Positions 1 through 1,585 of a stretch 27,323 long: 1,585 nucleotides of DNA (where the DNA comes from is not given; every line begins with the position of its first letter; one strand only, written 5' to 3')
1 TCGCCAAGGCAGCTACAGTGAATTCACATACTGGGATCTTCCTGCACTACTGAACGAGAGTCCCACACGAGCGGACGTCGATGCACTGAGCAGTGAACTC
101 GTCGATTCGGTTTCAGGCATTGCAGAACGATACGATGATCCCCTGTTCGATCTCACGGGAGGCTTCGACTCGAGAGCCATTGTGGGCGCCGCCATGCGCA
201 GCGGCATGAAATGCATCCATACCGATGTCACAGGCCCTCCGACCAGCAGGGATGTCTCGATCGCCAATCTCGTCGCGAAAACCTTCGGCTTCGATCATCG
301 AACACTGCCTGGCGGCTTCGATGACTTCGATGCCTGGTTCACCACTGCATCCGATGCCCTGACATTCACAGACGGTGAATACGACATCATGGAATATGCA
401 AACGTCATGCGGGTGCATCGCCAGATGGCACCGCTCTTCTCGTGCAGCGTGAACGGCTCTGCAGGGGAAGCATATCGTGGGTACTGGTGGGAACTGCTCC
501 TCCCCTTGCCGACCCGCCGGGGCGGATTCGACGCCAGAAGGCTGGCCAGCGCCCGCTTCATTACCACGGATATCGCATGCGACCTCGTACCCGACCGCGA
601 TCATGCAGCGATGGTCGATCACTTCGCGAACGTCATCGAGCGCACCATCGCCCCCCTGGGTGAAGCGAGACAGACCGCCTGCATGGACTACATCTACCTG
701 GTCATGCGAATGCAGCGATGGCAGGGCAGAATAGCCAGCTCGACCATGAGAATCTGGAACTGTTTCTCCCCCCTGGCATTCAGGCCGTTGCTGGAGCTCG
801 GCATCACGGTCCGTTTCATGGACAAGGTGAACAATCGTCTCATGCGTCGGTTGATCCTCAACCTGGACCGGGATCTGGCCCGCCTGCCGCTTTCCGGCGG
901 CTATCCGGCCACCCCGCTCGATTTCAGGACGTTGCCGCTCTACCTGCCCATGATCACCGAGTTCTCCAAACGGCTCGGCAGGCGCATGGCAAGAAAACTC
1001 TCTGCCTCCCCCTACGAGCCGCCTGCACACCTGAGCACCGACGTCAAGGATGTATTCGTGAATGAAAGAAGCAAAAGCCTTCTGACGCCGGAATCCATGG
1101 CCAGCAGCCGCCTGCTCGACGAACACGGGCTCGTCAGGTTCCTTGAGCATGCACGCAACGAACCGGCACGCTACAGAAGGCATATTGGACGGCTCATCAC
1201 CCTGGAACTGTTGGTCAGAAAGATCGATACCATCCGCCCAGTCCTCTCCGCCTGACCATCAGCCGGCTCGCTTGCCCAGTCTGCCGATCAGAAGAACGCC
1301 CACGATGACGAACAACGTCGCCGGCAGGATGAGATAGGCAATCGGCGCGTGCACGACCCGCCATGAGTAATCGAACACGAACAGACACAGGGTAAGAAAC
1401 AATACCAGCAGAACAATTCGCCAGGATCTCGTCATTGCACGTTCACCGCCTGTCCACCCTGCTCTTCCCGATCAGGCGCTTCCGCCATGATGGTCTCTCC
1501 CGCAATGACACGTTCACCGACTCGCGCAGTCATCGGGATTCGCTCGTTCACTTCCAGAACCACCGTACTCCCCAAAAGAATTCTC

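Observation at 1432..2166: Phosphatidylserine-decarboxylase paralog closing an exosortase/EPS operon: possible dedicated ethanolamine supply for protein anchoring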

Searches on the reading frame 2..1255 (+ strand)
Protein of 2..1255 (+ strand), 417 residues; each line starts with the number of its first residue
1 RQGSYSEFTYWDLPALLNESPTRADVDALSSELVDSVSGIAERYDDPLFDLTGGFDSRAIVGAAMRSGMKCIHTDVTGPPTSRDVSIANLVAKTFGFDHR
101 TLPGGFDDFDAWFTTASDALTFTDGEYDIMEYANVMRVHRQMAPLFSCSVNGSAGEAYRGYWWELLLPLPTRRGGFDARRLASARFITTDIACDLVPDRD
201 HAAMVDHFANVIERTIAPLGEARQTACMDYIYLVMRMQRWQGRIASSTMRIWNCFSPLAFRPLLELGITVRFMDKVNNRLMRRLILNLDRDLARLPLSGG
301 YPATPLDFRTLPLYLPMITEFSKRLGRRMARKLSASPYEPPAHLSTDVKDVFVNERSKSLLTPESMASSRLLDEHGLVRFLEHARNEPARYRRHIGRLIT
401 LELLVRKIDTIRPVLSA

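Call 4: search_protein_families(library=pfam, proteins=[window:2-1255:+])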
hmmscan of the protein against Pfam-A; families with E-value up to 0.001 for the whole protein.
window:2-1255:+ (417 aa): 0 families

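Call 6: search_protein_families(library=ncbifam, proteins=[window:2-1255:+])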
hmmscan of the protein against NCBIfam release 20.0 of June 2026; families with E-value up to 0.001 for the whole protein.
window:2-1255:+ (417 aa): 1 family
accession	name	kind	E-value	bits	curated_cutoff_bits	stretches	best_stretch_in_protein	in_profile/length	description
NF033561.1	macrolact_Ik_Al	subfamily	0.00035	19.3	300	1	19-124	186-293/561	albusnodin/ikarugamycin family macrolactam cyclase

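Call 64: search_protein_families(library=pfam, proteins=[window:2-1255:+], max_evalue=0.1)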
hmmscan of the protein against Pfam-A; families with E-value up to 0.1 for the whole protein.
window:2-1255:+ (417 aa): 1 family
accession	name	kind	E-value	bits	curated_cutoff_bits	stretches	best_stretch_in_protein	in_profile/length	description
PF00733.27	Asn_synthase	-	0.0011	19.2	21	1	49-108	22-83/354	Asparagine synthase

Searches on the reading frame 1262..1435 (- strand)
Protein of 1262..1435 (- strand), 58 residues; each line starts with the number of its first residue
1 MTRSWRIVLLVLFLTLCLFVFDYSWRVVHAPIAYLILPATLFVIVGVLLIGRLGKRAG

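Call 92: search_protein_families(library=pfam, proteins=[window:1262-1435:-], max_evalue=1)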
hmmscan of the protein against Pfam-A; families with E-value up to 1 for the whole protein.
window:1262-1435:- (58 aa): 2 families
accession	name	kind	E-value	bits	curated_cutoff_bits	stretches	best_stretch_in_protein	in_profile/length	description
PF07332.16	Phage_holin_3_6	-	0.46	11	28.4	1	9-50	51-88/116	Putative Actinobacterial Holin-X, holin superfamily III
PF15190.11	TMEM251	-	0.69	10.5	27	1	5-45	73-112/131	Transmembrane protein 251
